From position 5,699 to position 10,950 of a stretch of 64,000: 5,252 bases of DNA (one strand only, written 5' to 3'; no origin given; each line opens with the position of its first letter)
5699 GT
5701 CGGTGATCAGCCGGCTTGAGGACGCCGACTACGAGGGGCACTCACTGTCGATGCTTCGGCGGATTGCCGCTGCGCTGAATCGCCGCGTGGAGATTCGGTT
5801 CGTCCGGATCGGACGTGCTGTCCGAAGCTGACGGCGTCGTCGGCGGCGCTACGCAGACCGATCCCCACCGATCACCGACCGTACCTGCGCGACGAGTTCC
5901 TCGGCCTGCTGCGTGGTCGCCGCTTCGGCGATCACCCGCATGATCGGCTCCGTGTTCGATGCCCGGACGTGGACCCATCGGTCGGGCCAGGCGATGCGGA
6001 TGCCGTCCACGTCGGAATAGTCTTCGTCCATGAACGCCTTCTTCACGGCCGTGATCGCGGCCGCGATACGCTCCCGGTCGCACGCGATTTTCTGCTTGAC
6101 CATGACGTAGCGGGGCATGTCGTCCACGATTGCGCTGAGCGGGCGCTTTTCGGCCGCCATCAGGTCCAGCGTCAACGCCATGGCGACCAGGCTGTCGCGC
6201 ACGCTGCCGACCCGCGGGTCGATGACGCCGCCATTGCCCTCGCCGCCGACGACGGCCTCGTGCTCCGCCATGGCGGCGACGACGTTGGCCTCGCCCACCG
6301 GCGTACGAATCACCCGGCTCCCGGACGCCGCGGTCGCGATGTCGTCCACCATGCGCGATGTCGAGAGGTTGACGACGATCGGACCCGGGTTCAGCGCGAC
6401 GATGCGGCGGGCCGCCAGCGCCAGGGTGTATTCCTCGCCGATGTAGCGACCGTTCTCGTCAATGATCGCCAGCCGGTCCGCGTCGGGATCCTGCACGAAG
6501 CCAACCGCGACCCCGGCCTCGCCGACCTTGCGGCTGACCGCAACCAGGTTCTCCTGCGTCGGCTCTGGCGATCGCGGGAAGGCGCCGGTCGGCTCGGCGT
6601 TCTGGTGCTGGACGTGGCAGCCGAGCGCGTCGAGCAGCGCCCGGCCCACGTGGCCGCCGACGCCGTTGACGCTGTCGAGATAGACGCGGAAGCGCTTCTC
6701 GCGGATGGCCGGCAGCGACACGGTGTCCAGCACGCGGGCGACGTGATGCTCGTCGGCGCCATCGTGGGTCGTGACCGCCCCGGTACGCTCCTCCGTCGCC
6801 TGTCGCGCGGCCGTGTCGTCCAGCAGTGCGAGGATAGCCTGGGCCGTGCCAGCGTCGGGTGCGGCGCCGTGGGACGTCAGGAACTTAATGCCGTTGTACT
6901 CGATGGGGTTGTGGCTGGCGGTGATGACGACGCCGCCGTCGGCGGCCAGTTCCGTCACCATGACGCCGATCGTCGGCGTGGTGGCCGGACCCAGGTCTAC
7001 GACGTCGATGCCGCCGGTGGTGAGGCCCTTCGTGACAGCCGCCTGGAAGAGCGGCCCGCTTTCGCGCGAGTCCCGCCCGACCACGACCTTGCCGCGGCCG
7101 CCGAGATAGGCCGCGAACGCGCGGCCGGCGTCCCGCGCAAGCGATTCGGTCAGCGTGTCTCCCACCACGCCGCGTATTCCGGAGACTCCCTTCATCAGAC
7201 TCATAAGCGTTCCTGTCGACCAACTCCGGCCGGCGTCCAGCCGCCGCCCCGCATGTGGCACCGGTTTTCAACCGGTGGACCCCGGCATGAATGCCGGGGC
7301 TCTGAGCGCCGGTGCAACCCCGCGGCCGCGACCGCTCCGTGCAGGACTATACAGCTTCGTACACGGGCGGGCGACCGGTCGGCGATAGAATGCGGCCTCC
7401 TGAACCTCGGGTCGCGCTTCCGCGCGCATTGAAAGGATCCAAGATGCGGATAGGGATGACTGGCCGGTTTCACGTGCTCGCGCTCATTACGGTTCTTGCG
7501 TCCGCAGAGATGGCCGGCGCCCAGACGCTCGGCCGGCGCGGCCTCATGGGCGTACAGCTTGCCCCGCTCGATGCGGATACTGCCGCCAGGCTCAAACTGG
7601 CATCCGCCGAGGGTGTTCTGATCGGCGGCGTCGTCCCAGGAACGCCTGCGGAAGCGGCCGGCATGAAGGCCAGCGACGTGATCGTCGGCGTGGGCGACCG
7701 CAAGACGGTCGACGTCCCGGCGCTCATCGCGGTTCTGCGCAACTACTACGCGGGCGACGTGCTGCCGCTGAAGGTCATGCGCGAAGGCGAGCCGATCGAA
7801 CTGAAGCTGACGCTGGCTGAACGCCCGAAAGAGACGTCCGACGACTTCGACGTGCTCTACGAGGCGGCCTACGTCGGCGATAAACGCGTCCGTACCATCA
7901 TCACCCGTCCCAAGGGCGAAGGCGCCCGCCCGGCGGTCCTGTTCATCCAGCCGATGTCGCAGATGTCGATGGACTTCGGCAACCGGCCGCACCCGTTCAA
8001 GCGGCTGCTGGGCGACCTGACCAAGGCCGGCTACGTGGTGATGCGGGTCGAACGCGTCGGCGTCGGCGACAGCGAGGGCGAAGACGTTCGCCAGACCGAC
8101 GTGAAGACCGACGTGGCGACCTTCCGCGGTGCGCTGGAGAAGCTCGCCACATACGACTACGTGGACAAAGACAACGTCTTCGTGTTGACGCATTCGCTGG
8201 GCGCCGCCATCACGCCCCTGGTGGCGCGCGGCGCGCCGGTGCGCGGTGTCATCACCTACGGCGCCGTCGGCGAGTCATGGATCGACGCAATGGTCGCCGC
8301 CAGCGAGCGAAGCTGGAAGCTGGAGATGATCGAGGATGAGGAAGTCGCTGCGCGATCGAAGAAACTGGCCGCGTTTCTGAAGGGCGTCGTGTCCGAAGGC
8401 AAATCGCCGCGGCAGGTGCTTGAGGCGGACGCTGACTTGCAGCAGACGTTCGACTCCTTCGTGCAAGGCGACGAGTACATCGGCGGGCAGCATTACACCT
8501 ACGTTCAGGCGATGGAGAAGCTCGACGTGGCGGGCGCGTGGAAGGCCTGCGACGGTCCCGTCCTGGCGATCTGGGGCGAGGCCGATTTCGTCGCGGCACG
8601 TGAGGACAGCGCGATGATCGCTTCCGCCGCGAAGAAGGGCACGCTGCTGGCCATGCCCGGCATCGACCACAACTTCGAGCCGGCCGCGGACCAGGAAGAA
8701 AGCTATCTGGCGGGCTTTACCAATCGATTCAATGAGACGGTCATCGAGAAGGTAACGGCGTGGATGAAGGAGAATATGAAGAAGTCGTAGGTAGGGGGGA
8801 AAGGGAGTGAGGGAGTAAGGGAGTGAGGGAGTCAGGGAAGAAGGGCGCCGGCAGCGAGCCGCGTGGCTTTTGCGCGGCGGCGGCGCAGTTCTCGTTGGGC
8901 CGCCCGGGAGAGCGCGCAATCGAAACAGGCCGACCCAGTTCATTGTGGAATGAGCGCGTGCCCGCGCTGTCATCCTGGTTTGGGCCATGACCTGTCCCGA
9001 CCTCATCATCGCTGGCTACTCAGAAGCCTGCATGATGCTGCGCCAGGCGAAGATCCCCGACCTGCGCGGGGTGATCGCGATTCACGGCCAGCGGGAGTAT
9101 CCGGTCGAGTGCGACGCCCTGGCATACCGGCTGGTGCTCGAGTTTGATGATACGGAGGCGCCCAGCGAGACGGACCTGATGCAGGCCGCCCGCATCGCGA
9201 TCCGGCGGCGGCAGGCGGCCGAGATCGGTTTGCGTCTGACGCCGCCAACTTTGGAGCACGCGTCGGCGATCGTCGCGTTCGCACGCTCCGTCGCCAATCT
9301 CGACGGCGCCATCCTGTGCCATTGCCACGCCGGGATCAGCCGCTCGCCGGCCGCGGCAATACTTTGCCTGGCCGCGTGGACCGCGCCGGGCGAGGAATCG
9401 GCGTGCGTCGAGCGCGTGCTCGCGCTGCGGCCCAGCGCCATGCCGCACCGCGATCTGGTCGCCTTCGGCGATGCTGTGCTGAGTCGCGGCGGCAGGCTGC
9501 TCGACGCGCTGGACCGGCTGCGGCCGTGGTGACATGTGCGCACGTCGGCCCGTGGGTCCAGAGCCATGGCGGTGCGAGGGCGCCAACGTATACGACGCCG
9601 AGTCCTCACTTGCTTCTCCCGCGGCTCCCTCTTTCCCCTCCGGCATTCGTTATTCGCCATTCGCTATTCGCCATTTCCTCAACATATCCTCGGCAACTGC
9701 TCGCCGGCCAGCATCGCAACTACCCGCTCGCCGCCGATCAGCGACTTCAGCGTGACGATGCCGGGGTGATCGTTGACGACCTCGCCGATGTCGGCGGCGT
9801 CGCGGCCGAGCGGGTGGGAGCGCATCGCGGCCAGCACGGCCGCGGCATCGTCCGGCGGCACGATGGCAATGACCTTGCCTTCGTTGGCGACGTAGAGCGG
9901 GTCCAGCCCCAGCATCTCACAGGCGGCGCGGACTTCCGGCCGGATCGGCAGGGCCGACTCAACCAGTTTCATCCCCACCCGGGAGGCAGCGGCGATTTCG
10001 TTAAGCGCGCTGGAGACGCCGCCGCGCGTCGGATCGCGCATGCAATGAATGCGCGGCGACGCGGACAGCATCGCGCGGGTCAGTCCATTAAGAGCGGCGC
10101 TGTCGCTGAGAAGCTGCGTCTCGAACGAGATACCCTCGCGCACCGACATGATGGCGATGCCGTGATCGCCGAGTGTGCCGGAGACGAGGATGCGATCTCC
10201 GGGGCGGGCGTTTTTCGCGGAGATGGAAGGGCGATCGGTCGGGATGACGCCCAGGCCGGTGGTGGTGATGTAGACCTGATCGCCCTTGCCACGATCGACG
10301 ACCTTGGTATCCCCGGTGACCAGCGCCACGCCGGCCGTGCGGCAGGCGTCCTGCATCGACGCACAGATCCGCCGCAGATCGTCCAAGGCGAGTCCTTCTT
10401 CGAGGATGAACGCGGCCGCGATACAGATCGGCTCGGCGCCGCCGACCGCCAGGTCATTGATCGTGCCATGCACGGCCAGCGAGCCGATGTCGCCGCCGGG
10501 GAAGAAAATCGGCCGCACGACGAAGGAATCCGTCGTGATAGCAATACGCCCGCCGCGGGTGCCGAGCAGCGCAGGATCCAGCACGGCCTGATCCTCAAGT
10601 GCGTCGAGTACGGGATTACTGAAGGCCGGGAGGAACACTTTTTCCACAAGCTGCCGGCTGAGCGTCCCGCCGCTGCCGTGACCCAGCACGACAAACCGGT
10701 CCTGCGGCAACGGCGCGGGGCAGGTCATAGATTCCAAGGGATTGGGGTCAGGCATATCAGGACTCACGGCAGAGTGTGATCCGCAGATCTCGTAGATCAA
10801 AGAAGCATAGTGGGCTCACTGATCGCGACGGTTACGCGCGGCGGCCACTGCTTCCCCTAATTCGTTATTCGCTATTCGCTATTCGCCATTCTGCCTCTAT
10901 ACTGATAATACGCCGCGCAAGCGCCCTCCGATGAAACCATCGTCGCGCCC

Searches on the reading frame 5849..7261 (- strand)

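Call 75: search_protein_families(library=pfam, proteins=[window:5849-7261:-], max_evalue=0.00001)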
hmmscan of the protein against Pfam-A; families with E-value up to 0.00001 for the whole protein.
window:5849-7261:- (470 aa): 4 families
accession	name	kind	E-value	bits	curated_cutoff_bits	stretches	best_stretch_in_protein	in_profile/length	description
PF02878.22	PGM_PMM_I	-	5.8e-38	130.1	22.5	1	24-150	4-134/138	Phosphoglucomutase/phosphomannomutase, alpha/beta/alpha domain I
PF02879.22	PGM_PMM_II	-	5.9e-22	78.6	29.3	1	173-271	3-103/103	Phosphoglucomutase/phosphomannomutase, alpha/beta/alpha domain II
PF02880.22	PGM_PMM_III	-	9.8e-22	77.7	20.7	1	278-385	4-115/115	Phosphoglucomutase/phosphomannomutase, alpha/beta/alpha domain III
PF00408.26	PGM_PMM_IV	-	2.1e-09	37.7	23.1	1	392-461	4-66/68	Phosphoglucomutase/phosphomannomutase, C-terminal domain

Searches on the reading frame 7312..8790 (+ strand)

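Call 75: search_protein_families(library=pfam, proteins=[window:7312-8790:+], max_evalue=0.00001)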
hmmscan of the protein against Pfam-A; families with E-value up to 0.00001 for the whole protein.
window:7312-8790:+ (492 aa): 5 families
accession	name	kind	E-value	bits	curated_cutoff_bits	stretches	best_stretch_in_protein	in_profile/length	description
PF13180.12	PDZ_2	-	1.5e-10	41.6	27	1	77-168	1-80/80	PDZ domain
PF12146.15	Hydrolase_4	-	3e-09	37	27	1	230-453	21-232/239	Serine aminopeptidase, S33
PF12697.13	Abhydrolase_6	-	6.1e-08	34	26.3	1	232-453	19-204/217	Alpha/beta hydrolase family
PF00595.29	PDZ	-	2e-07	31.7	23.2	1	75-156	8-81/81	PDZ domain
PF17820.7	PDZ_6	-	9e-06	25.8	27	0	104-143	2-41/54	PDZ domain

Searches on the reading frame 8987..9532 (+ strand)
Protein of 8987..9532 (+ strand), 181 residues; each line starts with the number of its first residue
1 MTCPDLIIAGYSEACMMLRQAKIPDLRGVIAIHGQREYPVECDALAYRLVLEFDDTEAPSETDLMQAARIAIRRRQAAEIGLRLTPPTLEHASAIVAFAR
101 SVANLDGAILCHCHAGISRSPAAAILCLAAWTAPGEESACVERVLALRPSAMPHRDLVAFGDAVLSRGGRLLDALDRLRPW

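Call 75: search_protein_families(library=pfam, proteins=[window:8987-9532:+], max_evalue=0.00001)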
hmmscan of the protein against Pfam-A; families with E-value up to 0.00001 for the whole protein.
window:8987-9532:+ (181 aa): 1 family
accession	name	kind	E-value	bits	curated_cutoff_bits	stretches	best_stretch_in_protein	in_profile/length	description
PF22785.1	Tc-R-P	-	4.9e-06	27.5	27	0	86-122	59-95/106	Polymorphic toxin system, DSP-PTPase phosphatase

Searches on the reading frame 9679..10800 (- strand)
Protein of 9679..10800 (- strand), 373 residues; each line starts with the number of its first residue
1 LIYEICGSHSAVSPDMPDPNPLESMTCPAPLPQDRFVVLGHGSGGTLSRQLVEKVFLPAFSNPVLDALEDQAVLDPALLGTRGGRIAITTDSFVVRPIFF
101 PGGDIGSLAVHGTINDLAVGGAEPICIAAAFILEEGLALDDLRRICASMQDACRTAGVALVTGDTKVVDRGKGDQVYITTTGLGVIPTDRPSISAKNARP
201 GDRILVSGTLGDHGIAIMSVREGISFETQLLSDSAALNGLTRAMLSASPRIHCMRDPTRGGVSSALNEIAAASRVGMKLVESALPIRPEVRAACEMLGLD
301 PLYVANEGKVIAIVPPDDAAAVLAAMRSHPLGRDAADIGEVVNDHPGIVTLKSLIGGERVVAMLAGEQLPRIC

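Call 75: search_protein_families(library=pfam, proteins=[window:9679-10800:-], max_evalue=0.00001)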
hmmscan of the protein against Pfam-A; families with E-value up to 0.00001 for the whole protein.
window:9679-10800:- (373 aa): 2 families
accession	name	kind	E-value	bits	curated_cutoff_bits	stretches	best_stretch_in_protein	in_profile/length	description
PF02769.27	AIRS_C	-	2.9e-33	115.7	23.1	1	199-350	1-154/156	AIR synthase related protein, C-terminal domain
PF00586.29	AIRS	-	2.3e-23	83.2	24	1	69-186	2-112/112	AIR synthase related protein, N-terminal domain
